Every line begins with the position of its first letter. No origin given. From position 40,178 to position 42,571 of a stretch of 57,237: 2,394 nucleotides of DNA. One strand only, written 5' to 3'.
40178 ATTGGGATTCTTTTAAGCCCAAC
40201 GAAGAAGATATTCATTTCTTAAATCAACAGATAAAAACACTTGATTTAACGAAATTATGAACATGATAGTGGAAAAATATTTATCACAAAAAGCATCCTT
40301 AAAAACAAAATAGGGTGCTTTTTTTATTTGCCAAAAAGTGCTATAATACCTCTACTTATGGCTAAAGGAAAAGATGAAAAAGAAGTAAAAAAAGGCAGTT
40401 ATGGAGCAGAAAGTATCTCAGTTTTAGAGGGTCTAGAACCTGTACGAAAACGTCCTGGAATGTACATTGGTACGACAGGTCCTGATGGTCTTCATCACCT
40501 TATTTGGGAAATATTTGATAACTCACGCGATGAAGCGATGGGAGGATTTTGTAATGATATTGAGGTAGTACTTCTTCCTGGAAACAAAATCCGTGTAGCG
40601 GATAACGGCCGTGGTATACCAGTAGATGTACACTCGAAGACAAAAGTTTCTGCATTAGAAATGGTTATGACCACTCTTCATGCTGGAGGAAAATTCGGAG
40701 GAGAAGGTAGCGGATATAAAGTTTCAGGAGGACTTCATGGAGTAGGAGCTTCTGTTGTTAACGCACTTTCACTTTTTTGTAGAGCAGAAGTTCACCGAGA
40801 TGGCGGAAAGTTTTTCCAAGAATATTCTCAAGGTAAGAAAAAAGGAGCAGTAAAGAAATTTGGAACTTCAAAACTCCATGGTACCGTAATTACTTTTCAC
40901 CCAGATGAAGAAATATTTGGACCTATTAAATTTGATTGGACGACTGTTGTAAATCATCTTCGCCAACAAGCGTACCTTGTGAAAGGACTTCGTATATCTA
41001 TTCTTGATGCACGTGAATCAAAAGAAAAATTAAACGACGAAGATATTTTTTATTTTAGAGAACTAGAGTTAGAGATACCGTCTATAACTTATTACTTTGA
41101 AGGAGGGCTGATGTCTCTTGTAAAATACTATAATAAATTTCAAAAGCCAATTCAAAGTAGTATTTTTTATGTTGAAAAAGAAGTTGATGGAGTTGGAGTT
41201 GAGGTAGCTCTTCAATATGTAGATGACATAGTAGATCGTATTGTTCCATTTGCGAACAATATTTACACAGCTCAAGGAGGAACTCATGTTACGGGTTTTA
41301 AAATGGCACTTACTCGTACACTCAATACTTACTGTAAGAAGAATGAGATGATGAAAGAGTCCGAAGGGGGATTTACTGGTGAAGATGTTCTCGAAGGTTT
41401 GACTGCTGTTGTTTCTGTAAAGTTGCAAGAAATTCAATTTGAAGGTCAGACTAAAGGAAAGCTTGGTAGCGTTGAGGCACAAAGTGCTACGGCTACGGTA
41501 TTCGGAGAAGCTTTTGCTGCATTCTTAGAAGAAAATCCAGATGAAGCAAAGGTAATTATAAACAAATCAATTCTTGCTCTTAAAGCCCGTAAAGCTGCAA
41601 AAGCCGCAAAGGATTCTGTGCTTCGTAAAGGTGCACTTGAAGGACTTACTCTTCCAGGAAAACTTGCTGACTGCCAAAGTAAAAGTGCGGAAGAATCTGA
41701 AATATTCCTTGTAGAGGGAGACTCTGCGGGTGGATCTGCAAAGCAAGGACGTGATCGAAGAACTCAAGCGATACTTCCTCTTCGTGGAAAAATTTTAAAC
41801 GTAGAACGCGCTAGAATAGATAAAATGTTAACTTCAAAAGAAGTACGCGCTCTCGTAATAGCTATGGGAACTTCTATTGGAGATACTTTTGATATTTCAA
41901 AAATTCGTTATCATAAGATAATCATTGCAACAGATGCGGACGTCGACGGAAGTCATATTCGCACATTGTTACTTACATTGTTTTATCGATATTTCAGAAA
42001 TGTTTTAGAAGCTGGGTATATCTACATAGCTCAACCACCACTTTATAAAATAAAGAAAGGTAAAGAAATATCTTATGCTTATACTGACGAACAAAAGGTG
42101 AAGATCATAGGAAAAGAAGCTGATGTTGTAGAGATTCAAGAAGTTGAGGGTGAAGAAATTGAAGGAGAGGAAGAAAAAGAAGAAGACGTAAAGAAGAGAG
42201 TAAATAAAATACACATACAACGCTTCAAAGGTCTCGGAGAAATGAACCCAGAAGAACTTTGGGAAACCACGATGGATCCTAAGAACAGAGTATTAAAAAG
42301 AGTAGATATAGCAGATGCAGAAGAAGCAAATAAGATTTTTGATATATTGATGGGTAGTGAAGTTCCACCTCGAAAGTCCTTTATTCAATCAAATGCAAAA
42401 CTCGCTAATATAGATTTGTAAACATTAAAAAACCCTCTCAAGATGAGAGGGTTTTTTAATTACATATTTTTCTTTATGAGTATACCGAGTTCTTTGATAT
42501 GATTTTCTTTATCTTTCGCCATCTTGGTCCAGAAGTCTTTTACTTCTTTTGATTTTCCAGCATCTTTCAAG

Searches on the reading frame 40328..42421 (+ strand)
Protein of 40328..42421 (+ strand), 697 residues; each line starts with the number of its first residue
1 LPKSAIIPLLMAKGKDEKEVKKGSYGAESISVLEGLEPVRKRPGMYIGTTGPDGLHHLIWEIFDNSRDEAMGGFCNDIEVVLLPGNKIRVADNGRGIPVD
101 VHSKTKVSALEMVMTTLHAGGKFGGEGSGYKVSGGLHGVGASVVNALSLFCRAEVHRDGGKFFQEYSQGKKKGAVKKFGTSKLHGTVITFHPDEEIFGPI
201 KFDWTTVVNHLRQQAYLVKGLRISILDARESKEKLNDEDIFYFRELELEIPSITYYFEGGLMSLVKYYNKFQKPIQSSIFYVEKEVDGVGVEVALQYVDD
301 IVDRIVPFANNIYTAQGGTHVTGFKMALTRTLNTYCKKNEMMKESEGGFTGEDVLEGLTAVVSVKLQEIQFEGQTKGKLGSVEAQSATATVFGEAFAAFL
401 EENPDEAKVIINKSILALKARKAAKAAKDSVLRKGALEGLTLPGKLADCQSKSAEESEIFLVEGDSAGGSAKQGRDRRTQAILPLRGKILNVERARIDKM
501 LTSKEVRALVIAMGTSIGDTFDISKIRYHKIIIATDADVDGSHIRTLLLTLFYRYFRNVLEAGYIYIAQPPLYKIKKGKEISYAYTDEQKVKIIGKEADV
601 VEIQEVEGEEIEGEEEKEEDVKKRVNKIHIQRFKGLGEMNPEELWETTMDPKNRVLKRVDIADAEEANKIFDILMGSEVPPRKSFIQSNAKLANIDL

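Call 55: search_protein_families(library=pfam, proteins=[window:40328-42421:+], max_evalue=0.001)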
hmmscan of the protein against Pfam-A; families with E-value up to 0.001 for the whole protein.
window:40328-42421:+ (697 aa): 4 families
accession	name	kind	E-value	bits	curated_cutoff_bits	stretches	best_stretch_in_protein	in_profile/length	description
PF00204.31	DNA_gyraseB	-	1.1e-52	178.4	27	1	260-429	1-172/173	DNA gyrase B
PF00986.26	DNA_gyraseB_C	-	2.6e-29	101.6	29.8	1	626-687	2-63/63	DNA gyrase B subunit, carboxyl terminus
PF01751.28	Toprim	-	5.4e-18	65.4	23.1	1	458-569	1-95/96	Toprim domain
PF02518.31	HATPase_c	-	4.5e-12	46.8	26.4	1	52-194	3-109/111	Histidine kinase-, DNA gyrase B-, and HSP90-like ATPase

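Call 56: list_cluster_members(proteins=[window:40328-42421:+, window:42652-44409:-, window:36119-36844:+, window:11504-12562:+, window:9229-11028:+, window:22322-24370:+])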
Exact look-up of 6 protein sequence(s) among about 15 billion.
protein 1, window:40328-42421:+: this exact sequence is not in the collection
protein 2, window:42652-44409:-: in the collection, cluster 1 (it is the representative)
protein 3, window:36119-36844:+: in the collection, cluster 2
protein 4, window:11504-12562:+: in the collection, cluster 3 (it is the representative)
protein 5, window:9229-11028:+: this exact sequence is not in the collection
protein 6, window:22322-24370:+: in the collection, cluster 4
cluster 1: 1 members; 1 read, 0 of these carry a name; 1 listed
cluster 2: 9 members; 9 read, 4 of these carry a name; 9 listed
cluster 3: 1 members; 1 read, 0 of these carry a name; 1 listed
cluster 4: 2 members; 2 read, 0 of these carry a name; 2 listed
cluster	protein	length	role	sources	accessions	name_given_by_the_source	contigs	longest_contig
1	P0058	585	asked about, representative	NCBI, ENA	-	-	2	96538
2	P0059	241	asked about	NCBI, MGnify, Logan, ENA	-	-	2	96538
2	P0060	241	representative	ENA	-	-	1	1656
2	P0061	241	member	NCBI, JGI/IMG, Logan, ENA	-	phenylalanyl-tRNA synthetase alpha chain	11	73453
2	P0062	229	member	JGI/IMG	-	phenylalanyl-tRNA synthetase alpha chain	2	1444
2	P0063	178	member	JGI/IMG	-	phenylalanyl-tRNA synthetase alpha chain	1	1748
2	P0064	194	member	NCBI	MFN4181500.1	MAG: phenylalanine--tRNA ligase subunit alpha, partial [Candidatus Paceibacteria ...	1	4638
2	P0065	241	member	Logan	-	-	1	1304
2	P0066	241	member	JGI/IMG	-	-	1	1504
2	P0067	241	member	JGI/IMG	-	-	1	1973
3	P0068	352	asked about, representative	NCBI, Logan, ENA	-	-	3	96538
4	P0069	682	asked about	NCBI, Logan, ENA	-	-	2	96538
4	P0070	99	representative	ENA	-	-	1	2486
